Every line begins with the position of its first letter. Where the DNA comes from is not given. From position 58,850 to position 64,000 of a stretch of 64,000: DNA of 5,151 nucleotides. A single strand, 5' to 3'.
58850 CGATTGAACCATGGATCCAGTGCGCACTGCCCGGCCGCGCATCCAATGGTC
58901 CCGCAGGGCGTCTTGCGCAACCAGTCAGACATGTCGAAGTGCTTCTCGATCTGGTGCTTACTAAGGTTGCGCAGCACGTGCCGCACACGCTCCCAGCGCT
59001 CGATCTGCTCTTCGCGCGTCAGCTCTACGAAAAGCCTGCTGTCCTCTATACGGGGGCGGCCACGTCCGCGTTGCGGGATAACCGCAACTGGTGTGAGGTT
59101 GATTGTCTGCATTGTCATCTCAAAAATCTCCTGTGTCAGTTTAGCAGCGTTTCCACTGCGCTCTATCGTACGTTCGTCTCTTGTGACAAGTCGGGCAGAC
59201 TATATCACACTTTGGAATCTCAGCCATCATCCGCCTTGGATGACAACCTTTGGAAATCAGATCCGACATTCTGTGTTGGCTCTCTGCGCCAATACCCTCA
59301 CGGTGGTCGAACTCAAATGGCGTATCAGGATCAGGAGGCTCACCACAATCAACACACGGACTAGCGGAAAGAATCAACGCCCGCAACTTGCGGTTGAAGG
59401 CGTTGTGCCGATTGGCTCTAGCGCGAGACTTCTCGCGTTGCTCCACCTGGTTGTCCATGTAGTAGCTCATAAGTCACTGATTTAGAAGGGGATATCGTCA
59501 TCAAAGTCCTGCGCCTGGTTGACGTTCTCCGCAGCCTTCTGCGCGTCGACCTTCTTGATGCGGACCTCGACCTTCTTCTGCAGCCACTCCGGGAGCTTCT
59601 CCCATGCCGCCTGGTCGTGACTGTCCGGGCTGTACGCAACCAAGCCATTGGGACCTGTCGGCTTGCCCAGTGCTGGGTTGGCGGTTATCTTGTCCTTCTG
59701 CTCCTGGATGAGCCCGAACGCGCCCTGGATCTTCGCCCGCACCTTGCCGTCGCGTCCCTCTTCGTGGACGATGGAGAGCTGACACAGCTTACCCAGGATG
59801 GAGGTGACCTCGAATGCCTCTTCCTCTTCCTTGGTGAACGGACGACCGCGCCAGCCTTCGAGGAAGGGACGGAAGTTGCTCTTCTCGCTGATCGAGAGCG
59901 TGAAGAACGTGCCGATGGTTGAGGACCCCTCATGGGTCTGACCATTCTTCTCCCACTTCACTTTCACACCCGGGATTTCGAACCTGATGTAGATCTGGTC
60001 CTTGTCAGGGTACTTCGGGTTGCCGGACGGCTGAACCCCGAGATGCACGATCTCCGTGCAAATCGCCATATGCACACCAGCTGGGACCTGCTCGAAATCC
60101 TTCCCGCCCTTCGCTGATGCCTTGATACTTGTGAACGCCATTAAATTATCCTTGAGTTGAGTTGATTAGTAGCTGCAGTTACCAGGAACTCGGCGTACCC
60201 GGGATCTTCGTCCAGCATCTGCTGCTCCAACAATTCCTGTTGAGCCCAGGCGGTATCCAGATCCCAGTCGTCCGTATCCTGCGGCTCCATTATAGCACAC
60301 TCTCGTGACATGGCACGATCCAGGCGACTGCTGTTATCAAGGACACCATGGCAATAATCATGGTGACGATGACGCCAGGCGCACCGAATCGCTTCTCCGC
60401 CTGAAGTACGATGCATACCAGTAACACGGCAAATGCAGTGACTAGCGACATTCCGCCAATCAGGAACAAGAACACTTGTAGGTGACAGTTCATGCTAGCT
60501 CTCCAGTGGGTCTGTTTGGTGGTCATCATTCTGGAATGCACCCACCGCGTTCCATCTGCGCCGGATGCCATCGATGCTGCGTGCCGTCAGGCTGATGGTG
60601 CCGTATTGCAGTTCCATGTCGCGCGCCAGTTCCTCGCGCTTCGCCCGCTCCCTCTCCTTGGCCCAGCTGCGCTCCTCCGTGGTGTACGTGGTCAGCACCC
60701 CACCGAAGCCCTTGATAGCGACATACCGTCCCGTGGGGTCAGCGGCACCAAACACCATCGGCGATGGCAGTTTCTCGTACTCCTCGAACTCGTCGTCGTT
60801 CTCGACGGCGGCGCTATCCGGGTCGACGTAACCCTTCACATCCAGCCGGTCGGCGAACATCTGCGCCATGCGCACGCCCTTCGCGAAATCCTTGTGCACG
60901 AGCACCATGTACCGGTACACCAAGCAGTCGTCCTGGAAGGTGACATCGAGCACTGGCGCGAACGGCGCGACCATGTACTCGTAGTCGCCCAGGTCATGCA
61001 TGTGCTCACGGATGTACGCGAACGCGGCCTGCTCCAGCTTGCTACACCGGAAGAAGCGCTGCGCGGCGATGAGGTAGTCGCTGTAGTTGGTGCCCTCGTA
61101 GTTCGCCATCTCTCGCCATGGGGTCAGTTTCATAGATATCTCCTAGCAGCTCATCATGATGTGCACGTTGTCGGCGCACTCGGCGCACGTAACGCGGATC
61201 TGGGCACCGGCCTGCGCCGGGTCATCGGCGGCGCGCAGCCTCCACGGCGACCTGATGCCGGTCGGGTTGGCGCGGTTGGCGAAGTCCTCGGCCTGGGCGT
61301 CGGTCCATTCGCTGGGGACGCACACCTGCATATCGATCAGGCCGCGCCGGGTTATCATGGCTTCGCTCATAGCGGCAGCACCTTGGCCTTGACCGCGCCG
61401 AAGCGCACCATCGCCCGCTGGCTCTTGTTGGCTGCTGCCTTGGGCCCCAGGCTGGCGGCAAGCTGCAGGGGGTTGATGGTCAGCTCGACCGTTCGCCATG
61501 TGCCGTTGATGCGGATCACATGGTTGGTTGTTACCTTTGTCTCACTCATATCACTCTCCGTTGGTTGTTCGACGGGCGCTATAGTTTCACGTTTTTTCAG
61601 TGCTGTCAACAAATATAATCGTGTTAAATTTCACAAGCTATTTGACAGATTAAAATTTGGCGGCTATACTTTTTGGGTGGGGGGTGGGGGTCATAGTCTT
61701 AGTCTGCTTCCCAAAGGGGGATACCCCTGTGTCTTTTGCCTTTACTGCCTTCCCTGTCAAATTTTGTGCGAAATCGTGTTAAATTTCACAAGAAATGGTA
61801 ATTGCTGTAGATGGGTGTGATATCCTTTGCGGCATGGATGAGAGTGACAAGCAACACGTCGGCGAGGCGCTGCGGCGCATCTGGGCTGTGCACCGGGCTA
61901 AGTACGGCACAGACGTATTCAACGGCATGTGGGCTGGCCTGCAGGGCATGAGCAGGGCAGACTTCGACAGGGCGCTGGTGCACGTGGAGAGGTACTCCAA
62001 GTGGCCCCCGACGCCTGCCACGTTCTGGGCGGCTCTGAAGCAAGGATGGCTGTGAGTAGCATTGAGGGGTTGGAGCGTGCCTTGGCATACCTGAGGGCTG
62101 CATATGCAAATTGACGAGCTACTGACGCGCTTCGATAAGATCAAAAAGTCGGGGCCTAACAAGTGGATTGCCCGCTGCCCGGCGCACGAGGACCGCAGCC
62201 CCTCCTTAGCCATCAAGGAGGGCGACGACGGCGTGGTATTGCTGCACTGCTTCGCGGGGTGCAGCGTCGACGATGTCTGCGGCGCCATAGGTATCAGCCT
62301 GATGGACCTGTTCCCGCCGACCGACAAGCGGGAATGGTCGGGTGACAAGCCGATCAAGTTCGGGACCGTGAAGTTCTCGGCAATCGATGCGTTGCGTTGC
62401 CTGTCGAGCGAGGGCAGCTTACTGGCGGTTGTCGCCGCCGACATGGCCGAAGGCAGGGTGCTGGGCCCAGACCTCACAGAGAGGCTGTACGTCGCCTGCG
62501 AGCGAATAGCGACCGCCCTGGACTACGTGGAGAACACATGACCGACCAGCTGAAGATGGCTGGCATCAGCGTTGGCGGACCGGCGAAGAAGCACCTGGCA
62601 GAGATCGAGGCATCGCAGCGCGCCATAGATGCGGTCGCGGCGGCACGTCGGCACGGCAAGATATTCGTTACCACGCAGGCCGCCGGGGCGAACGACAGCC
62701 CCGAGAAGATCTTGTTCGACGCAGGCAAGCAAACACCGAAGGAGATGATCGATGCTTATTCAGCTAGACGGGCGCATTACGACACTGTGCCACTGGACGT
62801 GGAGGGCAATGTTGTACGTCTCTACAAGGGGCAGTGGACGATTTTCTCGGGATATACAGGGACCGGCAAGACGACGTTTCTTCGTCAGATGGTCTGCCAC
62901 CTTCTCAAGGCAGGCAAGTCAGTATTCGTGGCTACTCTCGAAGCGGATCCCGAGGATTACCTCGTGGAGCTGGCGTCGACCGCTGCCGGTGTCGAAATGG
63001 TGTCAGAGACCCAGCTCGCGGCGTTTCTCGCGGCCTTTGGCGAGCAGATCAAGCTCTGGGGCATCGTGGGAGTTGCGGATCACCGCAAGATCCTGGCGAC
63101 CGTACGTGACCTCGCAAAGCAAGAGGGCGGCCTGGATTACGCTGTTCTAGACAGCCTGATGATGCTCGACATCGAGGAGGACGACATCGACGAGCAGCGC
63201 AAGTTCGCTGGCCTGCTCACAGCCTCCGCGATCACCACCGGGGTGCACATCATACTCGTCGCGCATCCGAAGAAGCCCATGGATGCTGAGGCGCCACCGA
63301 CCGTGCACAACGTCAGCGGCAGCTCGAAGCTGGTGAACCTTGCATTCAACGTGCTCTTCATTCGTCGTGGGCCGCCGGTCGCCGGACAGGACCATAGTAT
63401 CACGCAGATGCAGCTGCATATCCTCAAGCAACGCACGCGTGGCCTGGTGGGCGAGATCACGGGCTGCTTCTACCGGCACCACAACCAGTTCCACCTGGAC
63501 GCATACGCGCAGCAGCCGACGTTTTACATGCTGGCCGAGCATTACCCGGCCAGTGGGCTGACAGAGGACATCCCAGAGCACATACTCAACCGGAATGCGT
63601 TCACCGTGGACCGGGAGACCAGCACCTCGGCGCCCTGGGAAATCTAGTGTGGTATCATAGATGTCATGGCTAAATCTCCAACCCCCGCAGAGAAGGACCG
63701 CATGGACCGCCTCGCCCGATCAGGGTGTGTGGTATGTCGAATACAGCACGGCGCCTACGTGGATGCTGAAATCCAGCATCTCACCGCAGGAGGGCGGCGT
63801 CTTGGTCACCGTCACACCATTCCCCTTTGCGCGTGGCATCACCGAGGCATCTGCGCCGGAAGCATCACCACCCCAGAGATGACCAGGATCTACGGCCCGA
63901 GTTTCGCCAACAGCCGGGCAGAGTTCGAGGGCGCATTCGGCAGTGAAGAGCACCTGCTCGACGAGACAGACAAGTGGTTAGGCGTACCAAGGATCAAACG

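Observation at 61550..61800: AT-rich divergent control region between the leftward accessory operon and the rightward replication operon: consensus sigma70 promoter, paired 21-bp direct repeats, flanking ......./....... inverted elements, G-tract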

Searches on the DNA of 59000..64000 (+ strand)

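Call 7: search_dna_similar(query=window:59000-64000:+, collection=phages, mode=near)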
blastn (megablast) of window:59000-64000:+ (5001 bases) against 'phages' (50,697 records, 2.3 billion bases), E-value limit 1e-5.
No match.

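Call 13: search_dna_similar(query=window:61300-62600:+, collection=phages, mode=distant, max_rows=30)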
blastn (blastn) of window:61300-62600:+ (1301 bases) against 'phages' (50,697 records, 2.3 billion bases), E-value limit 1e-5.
No match.

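Call 26: search_rna_families(source=window, start=61400, end=61950, threshold=evalue, max_evalue=5)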
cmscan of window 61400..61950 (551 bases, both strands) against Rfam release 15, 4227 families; matches with E-value up to 5: 1.
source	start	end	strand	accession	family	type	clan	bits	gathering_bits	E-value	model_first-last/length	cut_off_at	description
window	61867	61950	+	RF02113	DLG2-AS1_2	Gene; lncRNA;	-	11.2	70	2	1-96/215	3'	DLG2 antisense RNA 1 conserved region 2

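Call 54: search_rna_families(sources=[L001, L003, L004, L086, L087, L002], threshold=evalue, max_evalue=0.1)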
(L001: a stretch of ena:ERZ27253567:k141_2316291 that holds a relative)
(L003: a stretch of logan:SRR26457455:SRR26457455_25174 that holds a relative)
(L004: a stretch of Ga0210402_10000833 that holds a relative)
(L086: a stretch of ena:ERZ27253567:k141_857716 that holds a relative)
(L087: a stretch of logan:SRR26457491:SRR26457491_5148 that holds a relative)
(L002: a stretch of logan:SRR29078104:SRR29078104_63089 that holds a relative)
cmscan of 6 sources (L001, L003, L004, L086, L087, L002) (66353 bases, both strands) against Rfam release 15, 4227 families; matches with E-value up to 0.1: 1.
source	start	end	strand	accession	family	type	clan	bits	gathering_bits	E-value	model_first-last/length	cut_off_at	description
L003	9417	9477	+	RF00005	tRNA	Gene; tRNA;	CL00001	30.3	29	0.027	6-65/71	no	tRNA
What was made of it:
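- Tried and rejected: Rfam gave nothing for the window region or for six related loci (calls 26, 54).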

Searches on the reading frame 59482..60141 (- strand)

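Call 10: search_protein_families(library=phrogs, proteins=[window:59482-60141:-], max_evalue=0.01)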
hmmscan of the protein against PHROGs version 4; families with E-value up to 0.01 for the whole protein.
window:59482-60141:- (219 aa): 2 families
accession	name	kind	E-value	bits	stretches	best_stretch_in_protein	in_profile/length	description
phrog_862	-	unknown function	2.1e-18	68.1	1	8-192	23-219/276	-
phrog_6599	-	unknown function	0.00018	22.4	0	3-152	4-158/245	-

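Call 11: search_protein_families(library=pfam, proteins=[window:59482-60141:-], max_evalue=0.01)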
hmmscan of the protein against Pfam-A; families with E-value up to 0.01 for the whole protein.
window:59482-60141:- (219 aa): 0 families

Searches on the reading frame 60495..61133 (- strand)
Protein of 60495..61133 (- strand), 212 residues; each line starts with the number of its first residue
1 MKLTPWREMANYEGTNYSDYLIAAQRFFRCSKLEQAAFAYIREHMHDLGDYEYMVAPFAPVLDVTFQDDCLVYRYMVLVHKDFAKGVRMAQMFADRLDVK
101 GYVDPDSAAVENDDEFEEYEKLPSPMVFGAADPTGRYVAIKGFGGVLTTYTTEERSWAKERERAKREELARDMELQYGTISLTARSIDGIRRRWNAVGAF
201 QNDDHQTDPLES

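Call 10: search_protein_families(library=phrogs, proteins=[window:60495-61133:-], max_evalue=0.01)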
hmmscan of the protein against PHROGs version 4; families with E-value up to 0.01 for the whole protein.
window:60495-61133:- (212 aa): 0 families

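Call 11: search_protein_families(library=pfam, proteins=[window:60495-61133:-], max_evalue=0.01)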
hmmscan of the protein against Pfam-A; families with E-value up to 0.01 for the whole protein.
window:60495-61133:- (212 aa): 1 family
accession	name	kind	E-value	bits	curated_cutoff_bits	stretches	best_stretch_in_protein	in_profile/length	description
PF17105.10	BRD4_CDT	-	0.005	16.7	27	0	158-176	12-32/44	C-terminal domain of bromodomain protein 4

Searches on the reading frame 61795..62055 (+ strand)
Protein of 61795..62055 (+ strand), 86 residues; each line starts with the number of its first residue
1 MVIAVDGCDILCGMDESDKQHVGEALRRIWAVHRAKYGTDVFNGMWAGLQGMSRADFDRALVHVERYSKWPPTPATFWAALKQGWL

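Call 10: search_protein_families(library=phrogs, proteins=[window:61795-62055:+], max_evalue=0.01)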
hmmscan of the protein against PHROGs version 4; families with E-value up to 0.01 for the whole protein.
window:61795-62055:+ (86 aa): 0 families

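Call 11: search_protein_families(library=pfam, proteins=[window:61795-62055:+], max_evalue=0.01)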
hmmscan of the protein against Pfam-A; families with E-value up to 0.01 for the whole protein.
window:61795-62055:+ (86 aa): 0 families

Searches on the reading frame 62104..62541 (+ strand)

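Call 10: search_protein_families(library=phrogs, proteins=[window:62104-62541:+], max_evalue=0.01)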
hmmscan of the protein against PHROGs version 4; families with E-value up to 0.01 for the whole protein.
window:62104-62541:+ (145 aa): 5 families
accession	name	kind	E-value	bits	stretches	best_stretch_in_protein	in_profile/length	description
phrog_6088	-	DNA, RNA and nucleotide metabolism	7.1e-15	55.5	1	1-75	2-76/772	DNA primase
phrog_47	-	DNA, RNA and nucleotide metabolism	7.4e-05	22.4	1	2-55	30-84/947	DNA primase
phrog_6444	-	DNA, RNA and nucleotide metabolism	0.00078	19.4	1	5-51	21-63/577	DNA primase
phrog_360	-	DNA, RNA and nucleotide metabolism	0.003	18.6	1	3-43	8-52/133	DNA primase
phrog_18097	-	DNA, RNA and nucleotide metabolism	0.0065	17.1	1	3-55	16-63/199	DNA primase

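Call 11: search_protein_families(library=pfam, proteins=[window:62104-62541:+], max_evalue=0.01)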
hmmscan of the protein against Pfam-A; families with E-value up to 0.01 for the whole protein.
window:62104-62541:+ (145 aa): 1 family
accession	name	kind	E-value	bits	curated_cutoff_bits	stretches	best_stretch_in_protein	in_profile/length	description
PF01807.25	Zn_ribbon_DnaG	-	2.1e-05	24.7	24.9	1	2-54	14-61/98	CHC2 zinc finger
